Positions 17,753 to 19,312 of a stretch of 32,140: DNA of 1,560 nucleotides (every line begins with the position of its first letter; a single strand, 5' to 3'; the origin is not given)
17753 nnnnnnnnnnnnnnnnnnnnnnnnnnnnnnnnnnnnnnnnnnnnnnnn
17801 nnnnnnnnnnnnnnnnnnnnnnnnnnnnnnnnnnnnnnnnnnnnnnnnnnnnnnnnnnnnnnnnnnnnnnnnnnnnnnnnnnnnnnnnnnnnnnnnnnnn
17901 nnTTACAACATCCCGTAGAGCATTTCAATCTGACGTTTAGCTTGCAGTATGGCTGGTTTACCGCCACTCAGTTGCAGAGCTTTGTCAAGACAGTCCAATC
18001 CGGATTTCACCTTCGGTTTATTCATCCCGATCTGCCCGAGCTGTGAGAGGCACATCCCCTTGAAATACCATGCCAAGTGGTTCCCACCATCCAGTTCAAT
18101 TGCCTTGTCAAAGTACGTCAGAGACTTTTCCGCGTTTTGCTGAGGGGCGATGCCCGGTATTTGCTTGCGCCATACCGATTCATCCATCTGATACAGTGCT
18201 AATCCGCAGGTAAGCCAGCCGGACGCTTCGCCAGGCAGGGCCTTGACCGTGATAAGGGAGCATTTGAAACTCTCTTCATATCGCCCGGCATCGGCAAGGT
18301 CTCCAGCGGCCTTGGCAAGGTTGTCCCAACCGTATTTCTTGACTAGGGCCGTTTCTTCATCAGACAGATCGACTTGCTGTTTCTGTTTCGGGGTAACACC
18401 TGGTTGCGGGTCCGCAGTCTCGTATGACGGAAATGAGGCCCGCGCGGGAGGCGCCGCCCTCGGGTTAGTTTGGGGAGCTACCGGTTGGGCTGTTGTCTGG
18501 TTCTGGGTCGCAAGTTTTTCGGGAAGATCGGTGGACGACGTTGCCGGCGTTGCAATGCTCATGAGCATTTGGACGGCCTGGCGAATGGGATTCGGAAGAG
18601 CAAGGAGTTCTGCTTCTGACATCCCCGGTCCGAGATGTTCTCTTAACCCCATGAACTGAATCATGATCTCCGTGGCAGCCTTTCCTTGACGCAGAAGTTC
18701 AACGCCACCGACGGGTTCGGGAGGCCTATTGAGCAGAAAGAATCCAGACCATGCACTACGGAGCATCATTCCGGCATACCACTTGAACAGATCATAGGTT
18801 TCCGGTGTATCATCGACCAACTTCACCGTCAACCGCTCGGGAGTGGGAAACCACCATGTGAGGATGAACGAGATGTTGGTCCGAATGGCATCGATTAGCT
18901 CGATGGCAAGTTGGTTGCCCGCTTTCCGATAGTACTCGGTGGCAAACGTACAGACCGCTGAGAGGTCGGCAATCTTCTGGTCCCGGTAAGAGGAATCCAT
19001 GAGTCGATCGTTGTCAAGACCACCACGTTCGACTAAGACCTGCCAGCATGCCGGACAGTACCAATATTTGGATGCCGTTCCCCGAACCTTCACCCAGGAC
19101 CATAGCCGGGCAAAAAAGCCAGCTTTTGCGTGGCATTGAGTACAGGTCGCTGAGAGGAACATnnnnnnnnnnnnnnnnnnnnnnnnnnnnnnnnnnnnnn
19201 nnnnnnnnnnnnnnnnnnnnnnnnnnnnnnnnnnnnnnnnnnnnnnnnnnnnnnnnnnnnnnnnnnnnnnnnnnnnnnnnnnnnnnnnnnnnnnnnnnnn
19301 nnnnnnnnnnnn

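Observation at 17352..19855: AT-richer islet encoding HNH nuclease, zinc-ribbon/TPR protein, micro-ORF and coiled-coil zinc-ribbon protein: candidate undescribed defence or mobile module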

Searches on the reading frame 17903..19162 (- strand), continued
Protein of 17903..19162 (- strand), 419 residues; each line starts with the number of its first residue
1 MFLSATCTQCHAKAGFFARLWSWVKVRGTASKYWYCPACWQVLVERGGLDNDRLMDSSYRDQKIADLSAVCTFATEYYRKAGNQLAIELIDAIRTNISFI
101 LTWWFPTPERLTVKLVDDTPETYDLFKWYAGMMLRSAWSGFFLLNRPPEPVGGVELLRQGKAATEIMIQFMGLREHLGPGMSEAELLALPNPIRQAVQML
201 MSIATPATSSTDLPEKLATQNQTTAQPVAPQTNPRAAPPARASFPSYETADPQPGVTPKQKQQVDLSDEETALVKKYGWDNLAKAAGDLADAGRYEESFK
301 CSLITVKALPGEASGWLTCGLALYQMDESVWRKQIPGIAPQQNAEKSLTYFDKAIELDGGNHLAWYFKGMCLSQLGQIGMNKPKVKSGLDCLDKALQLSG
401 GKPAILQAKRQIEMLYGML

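Call 59: fold_search(model_id=the predicted structure, library=pdb)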
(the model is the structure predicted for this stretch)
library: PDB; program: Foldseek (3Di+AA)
matches with E <= 10: 704; with E <= 0.001: 0
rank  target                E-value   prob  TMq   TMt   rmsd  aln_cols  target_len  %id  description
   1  6v8e_B                1.0e-02  1.00  0.21  0.66   6.4       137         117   23  Computationally designed C3-symmetric homotrimer from TPR repeat protein (released 2020-08-12)
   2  6v8e_A                1.4e-02  1.00  0.20  0.64   6.4       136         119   24  Computationally designed C3-symmetric homotrimer from TPR repeat protein (released 2020-08-12)
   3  6vfj_B                1.5e-02  1.00  0.20  0.63   6.6       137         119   24  De novo designed icosahedral nanoparticle I53_dn5 (released 2020-08-12)
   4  6v8e_D                1.6e-02  1.00  0.20  0.64   6.4       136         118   24  Computationally designed C3-symmetric homotrimer from TPR repeat protein (released 2020-08-12)
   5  6vfk_A                1.8e-02  1.00  0.21  0.65   6.2       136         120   25  De novo designed tetrahedral nanoparticle T33_dn10 displaying 4 copies of BG505-SOSIP trimer on the surface (released 2020-07-22)
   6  6vfh_A                2.0e-02  1.00  0.20  0.60   6.8       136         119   24  De novo designed tetrahedral nanoparticle T33_dn10 (released 2020-08-12)
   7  1zu2_MODEL_1_A        5.2e-02  1.00  0.22  0.52  12.9       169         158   11  Solution NMR structure of the plant Tom20 mitochondrial import receptor from Arabidopsis thaliana (released 2005-12-06)
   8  2dba_MODEL_1_A        5.4e-02  1.00  0.22  0.54  12.8       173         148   18  The solution structure of the tetratrico peptide repeat of human Smooth muscle cell associated protein-1, isof (released 2006-06-15)
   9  1na0_A                6.0e-02  1.00  0.20  0.64   6.8       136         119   22  Design of Stable alpha-Helical Arrays from an Idealized TPR Motif (released 2003-06-03)
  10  3kd7_A                6.8e-02  1.00  0.18  0.67   6.4       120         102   26  Designed TPR module (CTPR390) in complex with its peptide-ligand (Hsp90 peptide) (released 2010-02-02)
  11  8ump_A                6.8e-02  1.00  0.21  0.65   6.5       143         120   22  T33-ml35 - Designed Tetrahedral Protein Cage Using Machine Learning Algorithms (released 2023-11-15)
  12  3kd7_B                7.4e-02  1.00  0.18  0.68   6.4       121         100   26  Designed TPR module (CTPR390) in complex with its peptide-ligand (Hsp90 peptide) (released 2010-02-02)
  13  5hrz                  8.1e-02  1.00  0.22  0.68   6.0       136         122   19  Computationally Designed Trimer 1na0C3_3 (released 2017-04-12)
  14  2vgx_A                8.1e-02  1.00  0.20  0.55   7.3       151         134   12  Structure of the Yersinia enterocolitica Type III Secretion Translocator Chaperone SycD (released 2007-12-04)
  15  7tb1_A                8.5e-02  1.00  0.21  0.61   6.3       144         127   20  Crystal structure of STUB1 with a macrocyclic peptide (released 2022-07-27)
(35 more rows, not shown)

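Call 67: search_protein_families(library=ncbifam, proteins=[window:17903-19162:-], max_evalue=0.01)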
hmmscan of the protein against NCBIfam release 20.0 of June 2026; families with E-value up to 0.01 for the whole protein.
window:17903-19162:- (419 aa): 0 families

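Call 77: find_encoding_contigs(protein=P0001, flank=3000, max_places=3)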
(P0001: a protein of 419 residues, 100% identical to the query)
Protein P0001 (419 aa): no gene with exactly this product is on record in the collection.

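Call 83: find_related_loci(query=window:17903-19162:-, collection=viral_contigs, flank=5000)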
Query window:17903-19162:- (419 aa) in viral_contigs; peptide patterns used: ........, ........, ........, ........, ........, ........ (x = any residue, [..] = any of these).
1 stretches matched a pattern, but none encodes a relative of the query by tblastn (E <= 1e-3).

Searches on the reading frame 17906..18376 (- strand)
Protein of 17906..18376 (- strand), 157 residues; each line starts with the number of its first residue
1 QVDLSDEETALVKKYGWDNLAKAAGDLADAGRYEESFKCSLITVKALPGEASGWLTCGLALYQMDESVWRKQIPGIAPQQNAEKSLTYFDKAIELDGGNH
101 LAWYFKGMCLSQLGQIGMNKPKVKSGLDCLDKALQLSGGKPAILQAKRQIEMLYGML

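Call 87: search_solved_structures(query=A3, max_evalue=0.001)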
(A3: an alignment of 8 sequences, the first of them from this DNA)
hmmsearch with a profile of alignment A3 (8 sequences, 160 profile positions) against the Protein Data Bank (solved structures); distinct sequences matched with E-value up to 0.001: 56.
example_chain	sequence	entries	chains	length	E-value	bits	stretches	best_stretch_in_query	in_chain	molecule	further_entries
9qhb_A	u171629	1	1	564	4.8e-50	172.8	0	84-148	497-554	Engineered tetratricopeptide repeat protein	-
8bu0_A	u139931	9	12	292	2.1e-26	95.9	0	76-112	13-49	Consensus tetratricopeptide repeat protein | Crystal structure of an 8-repeat consensus TPR superhelix with Zinc. | Monomer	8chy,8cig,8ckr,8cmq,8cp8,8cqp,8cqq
9qhc_A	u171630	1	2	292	6.3e-26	94.4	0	86-148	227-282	Engineered tetratricopeptide repeat protein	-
7obi_A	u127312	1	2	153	6.9e-15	58.5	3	83-149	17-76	CTPR-rv4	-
2fo7_A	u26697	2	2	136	7.1e-13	52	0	77-112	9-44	SYNTHETIC CONSENSUS TPR PROTEIN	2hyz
8ch0_A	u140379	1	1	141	7.9e-13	51.8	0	75-112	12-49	Consensus tetratricopeptide repeat protein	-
3kd7_A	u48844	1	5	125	9.6e-12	48.3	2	83-149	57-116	CTPR390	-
2q7f_A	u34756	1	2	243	1.2e-10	44.7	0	84-122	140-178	YrrB protein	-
6vfj_B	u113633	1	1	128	5e-10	42.7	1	32-150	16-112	I53_dn5B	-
1na0_A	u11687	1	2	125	5.8e-10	42.5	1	84-149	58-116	designed protein CTPR3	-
6vfh_A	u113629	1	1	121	6e-10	42.4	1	32-112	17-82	T33_dn10A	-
6v8e_A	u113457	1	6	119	6.1e-10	42.4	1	32-149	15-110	Designed protein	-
6vfi_B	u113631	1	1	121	1.1e-09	41.6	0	85-112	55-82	O43_dn18B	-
8ur5_A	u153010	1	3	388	4.1e-09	39.7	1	15-149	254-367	Trimer head HA,Hemagglutinin HA1 chain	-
9gzg_A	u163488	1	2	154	6.3e-09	39.1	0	71-147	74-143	Engineered CTPR protein with glutamic acids for conductivity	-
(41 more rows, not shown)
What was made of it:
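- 17903..19162 (-): p419 (419 aa). Residues 7-39 form a CxxC...CxxC zinc-ribbon-like knuckle that contains GFFARLW. Residues about 50-205 are an orphan, probably all-helical domain. Residues about 206-267 are a Pro/Gln/Thr-rich disordered linker. Residues about 268-419 are a three-repeat TPR module. A profile of the module hits consensus TPRs at E 5e-50 (call 87).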

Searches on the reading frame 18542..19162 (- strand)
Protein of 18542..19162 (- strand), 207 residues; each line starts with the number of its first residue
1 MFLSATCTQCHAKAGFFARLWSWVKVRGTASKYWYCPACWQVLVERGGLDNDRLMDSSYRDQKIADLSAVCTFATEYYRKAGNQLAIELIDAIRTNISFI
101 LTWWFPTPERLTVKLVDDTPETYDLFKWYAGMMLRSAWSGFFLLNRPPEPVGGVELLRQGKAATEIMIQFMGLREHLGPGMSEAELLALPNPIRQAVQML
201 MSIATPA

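Call 51: search_protein_families(library=pfam, proteins=[window:18542-19162:-], max_evalue=10)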
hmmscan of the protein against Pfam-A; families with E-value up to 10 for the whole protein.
seq(207 aa): 0 families

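Call 81: search_dna_similar(query=window:18542-19162:-, collection=plasmids, mode=protein, max_evalue=0.1, max_rows=8)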
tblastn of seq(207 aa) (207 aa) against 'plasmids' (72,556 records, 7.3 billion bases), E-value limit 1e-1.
No match.

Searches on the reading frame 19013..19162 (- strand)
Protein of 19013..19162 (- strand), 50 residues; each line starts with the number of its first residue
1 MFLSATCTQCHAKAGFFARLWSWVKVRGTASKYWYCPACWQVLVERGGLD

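Call 51: search_protein_families(library=pfam, proteins=[window:19013-19162:-], max_evalue=10)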
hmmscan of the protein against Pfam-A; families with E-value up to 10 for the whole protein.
seq(50 aa): 6 families
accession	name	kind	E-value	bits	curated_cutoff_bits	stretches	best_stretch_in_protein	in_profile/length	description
PF25164.1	CoiA_N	-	0.027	14.4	26.3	1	30-44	14-28/50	Competence protein CoiA, N-terminal domain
PF13451.12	zf_Tbcl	-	0.036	14.5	24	1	6-41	6-41/48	Probable treble clef domain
PF23208.1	zf_C2H2_ZNF598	-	0.059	13.9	27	1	34-45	6-17/34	ZNF598 C2H2 zinc finger domain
PF20120.5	DUF6510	-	0.094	13.1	26.4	1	4-44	26-62/86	Family of unknown function (DUF6510)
PF24292.1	DUF7479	-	0.3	11.7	27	1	6-45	4-42/60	Domain of unknown function (DUF7479)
PF16366.10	CEBP_ZZ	-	1.8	9.3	29.8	1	4-42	11-42/58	Cytoplasmic polyadenylation element-binding protein ZZ domain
